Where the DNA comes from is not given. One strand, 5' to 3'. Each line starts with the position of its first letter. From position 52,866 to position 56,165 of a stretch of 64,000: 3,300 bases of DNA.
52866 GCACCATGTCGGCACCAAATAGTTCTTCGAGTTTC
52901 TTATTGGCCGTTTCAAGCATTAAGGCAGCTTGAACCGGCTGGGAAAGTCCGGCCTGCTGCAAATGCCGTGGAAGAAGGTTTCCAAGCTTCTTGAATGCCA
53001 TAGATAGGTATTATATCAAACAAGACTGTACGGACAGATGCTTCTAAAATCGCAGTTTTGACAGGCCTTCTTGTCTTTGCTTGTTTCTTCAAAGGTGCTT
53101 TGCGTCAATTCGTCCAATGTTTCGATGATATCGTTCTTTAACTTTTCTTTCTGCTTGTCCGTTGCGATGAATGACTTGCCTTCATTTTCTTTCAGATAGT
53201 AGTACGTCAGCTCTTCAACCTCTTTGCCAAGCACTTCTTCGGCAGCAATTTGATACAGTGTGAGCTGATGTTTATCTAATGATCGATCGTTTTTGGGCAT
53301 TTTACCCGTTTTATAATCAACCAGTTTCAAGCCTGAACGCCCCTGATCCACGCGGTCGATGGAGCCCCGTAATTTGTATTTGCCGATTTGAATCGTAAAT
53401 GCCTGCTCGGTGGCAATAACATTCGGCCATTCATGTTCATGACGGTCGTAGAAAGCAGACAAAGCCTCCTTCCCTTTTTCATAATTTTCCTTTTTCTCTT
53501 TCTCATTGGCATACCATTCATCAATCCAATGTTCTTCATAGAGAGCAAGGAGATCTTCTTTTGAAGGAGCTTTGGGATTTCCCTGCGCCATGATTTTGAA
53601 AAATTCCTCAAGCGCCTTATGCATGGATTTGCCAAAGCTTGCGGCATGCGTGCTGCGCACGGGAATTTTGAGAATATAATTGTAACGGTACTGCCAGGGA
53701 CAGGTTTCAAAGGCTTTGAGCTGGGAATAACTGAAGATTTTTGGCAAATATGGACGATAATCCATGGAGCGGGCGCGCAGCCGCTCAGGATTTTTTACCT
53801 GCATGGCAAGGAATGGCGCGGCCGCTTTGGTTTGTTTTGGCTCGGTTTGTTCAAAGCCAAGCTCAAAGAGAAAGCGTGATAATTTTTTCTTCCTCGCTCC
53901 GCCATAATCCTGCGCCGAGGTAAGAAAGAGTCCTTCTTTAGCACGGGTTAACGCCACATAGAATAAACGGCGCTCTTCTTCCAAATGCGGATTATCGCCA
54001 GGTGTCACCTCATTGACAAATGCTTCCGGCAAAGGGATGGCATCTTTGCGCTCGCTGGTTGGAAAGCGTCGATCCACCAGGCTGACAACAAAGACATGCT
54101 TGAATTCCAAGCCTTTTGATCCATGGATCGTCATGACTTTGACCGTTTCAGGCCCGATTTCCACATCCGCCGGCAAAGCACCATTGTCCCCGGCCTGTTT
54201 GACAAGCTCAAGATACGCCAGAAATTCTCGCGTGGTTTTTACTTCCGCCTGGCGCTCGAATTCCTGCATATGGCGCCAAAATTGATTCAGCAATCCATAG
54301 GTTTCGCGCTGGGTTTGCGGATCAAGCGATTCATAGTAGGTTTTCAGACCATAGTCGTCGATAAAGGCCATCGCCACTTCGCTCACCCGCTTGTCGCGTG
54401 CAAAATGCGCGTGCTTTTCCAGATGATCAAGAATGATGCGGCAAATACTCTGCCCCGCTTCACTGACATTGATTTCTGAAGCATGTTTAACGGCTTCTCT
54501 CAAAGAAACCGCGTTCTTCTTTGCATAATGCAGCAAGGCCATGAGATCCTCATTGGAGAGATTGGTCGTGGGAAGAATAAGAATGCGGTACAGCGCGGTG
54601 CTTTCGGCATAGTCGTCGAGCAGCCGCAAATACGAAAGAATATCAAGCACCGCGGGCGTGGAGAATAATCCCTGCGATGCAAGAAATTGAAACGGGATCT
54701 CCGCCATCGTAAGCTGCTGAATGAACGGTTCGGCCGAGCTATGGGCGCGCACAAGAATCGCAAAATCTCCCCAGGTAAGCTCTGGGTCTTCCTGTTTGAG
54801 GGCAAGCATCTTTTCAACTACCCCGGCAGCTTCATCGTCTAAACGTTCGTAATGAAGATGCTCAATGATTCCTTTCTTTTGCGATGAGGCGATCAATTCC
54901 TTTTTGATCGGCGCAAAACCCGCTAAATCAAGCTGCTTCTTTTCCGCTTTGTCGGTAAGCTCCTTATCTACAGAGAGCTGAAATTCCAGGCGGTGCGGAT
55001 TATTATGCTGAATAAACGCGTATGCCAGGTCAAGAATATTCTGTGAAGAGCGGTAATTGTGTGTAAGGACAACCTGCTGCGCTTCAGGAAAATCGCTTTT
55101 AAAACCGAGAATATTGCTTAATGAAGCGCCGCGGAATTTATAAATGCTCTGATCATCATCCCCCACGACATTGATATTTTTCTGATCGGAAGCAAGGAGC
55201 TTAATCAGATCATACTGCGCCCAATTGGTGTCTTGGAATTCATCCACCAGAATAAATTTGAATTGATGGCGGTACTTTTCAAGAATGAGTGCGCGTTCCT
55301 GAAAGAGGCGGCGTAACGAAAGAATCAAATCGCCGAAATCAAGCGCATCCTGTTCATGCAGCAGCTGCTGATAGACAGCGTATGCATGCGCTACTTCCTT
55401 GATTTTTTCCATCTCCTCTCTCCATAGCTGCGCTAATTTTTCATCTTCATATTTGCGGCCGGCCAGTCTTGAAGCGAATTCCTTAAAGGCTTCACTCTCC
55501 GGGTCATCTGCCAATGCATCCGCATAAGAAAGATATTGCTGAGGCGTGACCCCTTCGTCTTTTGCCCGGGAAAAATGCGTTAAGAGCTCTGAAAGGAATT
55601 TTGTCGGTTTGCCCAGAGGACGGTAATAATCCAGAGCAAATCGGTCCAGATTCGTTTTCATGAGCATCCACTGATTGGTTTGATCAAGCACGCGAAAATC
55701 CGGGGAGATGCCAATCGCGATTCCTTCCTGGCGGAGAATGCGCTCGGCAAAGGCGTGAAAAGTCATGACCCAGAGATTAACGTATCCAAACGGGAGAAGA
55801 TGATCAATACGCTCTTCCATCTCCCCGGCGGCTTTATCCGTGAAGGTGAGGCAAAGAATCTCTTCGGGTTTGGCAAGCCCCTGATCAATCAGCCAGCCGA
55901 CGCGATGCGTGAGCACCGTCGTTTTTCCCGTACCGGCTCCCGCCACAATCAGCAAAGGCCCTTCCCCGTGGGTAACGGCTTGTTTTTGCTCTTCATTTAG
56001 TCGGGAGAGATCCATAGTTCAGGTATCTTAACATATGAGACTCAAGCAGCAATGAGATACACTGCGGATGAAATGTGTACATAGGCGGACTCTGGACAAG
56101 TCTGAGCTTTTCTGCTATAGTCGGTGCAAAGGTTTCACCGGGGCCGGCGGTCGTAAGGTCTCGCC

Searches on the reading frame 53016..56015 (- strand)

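Call 84: search_protein_families(library=ncbifam, proteins=[window:53016-56015:-], max_evalue=0.00001)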
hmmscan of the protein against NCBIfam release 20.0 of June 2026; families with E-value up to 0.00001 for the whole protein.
window:53016-56015:- (999 aa): 20 families
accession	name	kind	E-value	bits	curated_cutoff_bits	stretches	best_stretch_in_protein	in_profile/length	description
TIGR01073.1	pcrA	equivalog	1.3e-142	476.7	911.2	3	203-347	161-304/725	DNA helicase PcrA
TIGR01074.1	rep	equivalog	3.5e-112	375.9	951.45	3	203-347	158-301/668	DNA helicase Rep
NF008743.0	PRK11773.1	equivalog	1e-111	374.5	965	3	184-352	146-313/720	DNA helicase II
TIGR01075.1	uvrD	equivalog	1.6e-109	367.2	1144.45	3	188-356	145-312/715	DNA helicase II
NF008172.0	PRK10919.1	equivalog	9.6e-82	275.2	1168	3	202-349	158-304/673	DNA helicase Rep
TIGR02785.1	addA_Gpos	equivalog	4.5e-69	233.5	707.65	2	202-701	334-879/1234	helicase-exonuclease AddAB subunit AddA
NF008276.0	PRK11054.1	equivalog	2.5e-63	214.7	543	2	4-355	195-535/684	DNA helicase IV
TIGR00609.1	recB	equivalog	8.3e-52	176.5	696.05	2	173-738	297-850/1175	exodeoxyribonuclease V subunit beta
TIGR02784.1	addA_alphas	equivalog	7.7e-48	163.6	860.75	2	190-928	326-1117/1138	double-strand break repair helicase AddA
NF010485.0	PRK13909.1-2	equivalog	1.4e-38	132.7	650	2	202-333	278-422/909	RecB-like helicase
NF010487.0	PRK13909.1-4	equivalog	7.1e-34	117.2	759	2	216-464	289-524/924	RecB-like helicase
NF008128.0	PRK10876.1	equivalog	2.8e-18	65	1697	1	220-464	344-601/1181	exodeoxyribonuclease V subunit beta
TIGR00372.1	cas4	equivalog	1.2e-16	61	65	1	834-995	21-179/180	CRISPR-associated protein Cas4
NF010486.0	PRK13909.1-3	equivalog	2.1e-15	55.9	1109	0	21-71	8-57/921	RecB-like helicase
NF010484.0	PRK13909.1-1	equivalog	2.4e-14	52.1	1074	1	23-72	10-58/945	RecB-like helicase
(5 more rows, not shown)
